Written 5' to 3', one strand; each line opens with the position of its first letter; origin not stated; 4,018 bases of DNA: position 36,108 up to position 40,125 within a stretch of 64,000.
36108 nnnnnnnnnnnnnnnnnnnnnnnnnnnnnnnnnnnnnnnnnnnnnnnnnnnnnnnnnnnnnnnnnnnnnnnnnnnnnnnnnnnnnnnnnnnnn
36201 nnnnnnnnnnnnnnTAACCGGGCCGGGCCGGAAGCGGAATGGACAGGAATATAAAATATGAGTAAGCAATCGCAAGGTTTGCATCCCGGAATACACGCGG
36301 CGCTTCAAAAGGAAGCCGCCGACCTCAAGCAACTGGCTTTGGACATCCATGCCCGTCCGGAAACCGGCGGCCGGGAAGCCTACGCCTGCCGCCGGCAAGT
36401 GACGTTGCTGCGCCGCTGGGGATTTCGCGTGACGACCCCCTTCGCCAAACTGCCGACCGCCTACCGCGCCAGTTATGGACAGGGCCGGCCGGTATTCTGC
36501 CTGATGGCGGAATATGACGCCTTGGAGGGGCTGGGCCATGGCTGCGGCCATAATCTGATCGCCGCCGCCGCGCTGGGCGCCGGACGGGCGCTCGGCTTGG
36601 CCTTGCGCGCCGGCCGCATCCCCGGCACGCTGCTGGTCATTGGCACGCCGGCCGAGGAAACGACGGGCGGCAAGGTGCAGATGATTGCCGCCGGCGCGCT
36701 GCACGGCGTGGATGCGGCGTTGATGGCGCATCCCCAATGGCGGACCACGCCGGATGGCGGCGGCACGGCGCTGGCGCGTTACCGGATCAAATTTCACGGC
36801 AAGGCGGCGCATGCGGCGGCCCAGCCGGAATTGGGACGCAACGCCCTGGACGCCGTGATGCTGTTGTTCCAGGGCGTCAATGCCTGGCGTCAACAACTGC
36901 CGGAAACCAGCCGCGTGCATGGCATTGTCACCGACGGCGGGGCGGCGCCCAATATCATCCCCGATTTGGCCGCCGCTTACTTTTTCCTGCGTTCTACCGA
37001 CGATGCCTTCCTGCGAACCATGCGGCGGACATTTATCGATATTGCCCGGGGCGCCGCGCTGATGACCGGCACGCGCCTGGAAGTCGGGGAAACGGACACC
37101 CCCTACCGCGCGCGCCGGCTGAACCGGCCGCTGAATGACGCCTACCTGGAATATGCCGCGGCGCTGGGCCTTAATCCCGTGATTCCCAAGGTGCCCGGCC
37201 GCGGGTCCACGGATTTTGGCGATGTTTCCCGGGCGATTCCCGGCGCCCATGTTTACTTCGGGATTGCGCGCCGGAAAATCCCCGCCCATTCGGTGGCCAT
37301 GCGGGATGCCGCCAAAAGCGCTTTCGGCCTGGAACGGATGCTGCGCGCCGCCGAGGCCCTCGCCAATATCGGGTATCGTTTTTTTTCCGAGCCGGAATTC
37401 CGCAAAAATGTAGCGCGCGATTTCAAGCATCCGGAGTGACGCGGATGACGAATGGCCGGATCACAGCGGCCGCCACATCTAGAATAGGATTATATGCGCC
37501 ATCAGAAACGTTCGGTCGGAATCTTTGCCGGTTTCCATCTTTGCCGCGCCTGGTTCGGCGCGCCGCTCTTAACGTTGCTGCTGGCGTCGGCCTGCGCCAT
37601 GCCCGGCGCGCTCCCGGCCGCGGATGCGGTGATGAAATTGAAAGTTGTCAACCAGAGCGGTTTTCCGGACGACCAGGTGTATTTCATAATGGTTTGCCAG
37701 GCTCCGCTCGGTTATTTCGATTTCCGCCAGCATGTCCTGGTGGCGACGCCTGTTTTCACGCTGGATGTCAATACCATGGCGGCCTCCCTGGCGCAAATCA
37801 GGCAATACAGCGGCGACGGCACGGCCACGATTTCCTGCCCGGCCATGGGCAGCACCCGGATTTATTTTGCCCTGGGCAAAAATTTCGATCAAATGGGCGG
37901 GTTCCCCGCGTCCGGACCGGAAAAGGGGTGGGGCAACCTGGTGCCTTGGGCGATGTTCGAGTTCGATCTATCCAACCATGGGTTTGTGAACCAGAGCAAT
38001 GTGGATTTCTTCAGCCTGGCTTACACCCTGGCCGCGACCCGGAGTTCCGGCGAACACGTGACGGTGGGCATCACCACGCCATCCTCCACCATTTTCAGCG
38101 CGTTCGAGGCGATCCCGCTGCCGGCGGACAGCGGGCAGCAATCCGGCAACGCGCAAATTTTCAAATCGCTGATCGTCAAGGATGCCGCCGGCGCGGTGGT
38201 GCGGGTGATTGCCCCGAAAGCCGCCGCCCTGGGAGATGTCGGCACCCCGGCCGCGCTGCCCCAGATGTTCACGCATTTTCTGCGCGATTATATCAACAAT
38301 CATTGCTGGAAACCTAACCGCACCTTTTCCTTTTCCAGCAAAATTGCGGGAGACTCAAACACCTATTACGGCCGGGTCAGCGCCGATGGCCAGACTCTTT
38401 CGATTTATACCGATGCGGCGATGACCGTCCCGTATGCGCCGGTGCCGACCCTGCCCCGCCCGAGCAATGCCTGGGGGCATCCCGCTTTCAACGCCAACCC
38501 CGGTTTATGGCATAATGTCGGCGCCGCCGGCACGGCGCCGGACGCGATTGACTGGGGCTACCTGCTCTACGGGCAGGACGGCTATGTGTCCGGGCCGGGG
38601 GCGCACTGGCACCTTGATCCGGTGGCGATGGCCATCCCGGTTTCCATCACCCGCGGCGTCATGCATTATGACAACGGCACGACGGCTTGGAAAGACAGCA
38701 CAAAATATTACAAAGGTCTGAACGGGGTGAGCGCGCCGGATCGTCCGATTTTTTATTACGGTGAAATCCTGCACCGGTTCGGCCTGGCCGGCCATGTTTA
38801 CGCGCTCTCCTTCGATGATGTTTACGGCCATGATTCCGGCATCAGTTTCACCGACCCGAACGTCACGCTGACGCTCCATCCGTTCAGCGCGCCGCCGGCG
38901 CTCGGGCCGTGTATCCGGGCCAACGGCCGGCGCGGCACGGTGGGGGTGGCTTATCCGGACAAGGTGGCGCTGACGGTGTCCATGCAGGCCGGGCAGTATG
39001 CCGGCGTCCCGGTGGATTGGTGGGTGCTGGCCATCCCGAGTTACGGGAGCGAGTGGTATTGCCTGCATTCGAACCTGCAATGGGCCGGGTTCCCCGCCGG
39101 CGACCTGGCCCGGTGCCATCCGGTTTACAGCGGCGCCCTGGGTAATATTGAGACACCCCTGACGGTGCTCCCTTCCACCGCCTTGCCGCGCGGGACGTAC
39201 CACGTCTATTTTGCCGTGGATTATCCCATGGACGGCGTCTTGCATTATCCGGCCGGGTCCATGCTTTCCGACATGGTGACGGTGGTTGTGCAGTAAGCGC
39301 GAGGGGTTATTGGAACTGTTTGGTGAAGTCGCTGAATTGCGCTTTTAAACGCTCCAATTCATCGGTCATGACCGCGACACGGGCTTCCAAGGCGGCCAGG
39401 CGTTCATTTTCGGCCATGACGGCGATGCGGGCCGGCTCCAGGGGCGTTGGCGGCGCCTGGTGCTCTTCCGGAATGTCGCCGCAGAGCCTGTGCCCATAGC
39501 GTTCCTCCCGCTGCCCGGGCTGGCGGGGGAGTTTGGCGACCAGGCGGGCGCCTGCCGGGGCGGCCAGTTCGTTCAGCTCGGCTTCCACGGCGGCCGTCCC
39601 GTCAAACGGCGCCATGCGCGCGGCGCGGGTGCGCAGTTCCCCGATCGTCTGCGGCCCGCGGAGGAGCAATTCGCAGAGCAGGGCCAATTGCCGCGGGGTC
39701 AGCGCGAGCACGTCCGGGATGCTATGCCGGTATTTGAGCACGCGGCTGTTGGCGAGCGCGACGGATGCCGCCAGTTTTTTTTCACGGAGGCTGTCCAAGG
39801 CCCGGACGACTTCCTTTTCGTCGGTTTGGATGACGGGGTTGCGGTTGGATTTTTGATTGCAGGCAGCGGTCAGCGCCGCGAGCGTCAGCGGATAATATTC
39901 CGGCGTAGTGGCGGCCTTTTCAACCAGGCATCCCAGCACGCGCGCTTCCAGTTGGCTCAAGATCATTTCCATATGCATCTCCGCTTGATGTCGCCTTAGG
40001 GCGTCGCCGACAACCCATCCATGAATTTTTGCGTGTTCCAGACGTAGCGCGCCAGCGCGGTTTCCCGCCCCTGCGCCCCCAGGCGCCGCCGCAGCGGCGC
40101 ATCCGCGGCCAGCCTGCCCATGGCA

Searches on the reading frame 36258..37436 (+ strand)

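Call 58: search_protein_families(library=pfam, proteins=[window:36258-37436:+], max_evalue=0.00001)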
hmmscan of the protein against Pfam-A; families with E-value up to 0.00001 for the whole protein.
window:36258-37436:+ (393 aa): 2 families
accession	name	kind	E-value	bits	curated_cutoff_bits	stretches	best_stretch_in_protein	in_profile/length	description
PF01546.33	Peptidase_M20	-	1e-12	48.9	24.6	1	90-345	25-185/206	Peptidase family M20/M25/M40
PF07687.19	M20_dimer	-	1.7e-10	41.3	21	1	172-257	6-93/107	Peptidase dimerisation domain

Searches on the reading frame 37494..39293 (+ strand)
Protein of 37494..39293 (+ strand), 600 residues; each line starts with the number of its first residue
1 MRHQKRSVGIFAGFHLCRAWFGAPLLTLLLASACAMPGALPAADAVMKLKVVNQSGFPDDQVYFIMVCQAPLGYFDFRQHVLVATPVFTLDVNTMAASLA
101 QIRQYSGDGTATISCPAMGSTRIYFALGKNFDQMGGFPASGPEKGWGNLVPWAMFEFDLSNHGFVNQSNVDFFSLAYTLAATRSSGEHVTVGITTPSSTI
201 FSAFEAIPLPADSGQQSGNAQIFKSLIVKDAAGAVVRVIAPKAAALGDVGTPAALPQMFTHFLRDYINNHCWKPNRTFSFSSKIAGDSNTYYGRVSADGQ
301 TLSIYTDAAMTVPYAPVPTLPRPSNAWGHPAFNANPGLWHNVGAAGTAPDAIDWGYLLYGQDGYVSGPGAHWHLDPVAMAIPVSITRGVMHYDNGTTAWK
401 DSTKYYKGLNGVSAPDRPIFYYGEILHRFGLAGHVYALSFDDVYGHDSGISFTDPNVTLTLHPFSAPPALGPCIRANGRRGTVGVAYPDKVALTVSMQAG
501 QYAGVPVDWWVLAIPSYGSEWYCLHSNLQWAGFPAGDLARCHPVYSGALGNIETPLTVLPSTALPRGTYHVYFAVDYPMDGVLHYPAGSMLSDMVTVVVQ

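Call 4: search_protein_families(library=pfam, proteins=[window:37494-39293:+], max_evalue=1)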
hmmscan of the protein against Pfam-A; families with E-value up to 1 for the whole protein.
window:37494-39293:+ (600 aa): 2 families
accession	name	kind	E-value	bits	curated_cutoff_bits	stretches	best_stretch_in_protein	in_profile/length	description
PF16483.10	Glyco_hydro_64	-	5.3e-22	79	27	1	47-455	3-363/370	Beta-1,3-glucanase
PF06508.19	QueC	-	0.037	14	22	0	28-115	99-183/210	Queuosine biosynthesis protein QueC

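Call 7: search_protein_families(library=ncbifam, proteins=[window:37494-39293:+], max_evalue=1)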
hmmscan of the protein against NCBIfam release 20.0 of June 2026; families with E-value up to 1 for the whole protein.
window:37494-39293:+ (600 aa): 1 family
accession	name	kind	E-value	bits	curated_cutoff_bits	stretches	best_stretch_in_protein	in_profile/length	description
TIGR00364.1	TIGR00364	equivalog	0.26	10.8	150.3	0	30-94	100-163/201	7-cyano-7-deazaguanine synthase QueC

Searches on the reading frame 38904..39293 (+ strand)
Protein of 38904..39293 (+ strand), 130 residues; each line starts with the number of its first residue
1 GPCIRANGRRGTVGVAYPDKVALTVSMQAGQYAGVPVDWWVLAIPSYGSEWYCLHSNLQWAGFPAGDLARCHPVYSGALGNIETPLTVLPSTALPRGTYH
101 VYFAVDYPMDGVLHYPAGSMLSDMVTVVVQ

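Call 67: predict_structure(alignment_id=A6)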
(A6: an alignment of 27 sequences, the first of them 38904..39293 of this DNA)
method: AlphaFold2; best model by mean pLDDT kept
length: 130 residues; sequences in the alignment: 27
mean_pLDDT: 95.0   pTM: 0.87
mean pLDDT of the five models: 95.0, 93.4, 93.2, 92.5, 91.3
residues with pLDDT >= 90: 121; 70-90: 9; 50-70: 0; < 50: 0
segments of 3 or more residues with pLDDT < 50: none
pLDDT, mean of each block of 10 residues (from residue 1): 98 98 97 96 95 96 93 96 95 96 95 84 97
secondary structure, 60 per line:
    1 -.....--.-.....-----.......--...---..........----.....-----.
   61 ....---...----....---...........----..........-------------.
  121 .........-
elements in order: E2-6 E11-15 E21-27 E36-45 E50-54 E60-64 E75-78 E82-92 E97-106 E120-129

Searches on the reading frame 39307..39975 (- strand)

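Call 58: search_protein_families(library=pfam, proteins=[window:39307-39975:-], max_evalue=0.00001)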
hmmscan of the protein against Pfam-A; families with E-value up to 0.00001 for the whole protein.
window:39307-39975:- (222 aa): 1 family
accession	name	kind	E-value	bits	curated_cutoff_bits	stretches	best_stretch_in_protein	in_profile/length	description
PF04337.18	DUF480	-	1.3e-58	197.7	25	1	6-155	1-149/149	Protein of unknown function, DUF480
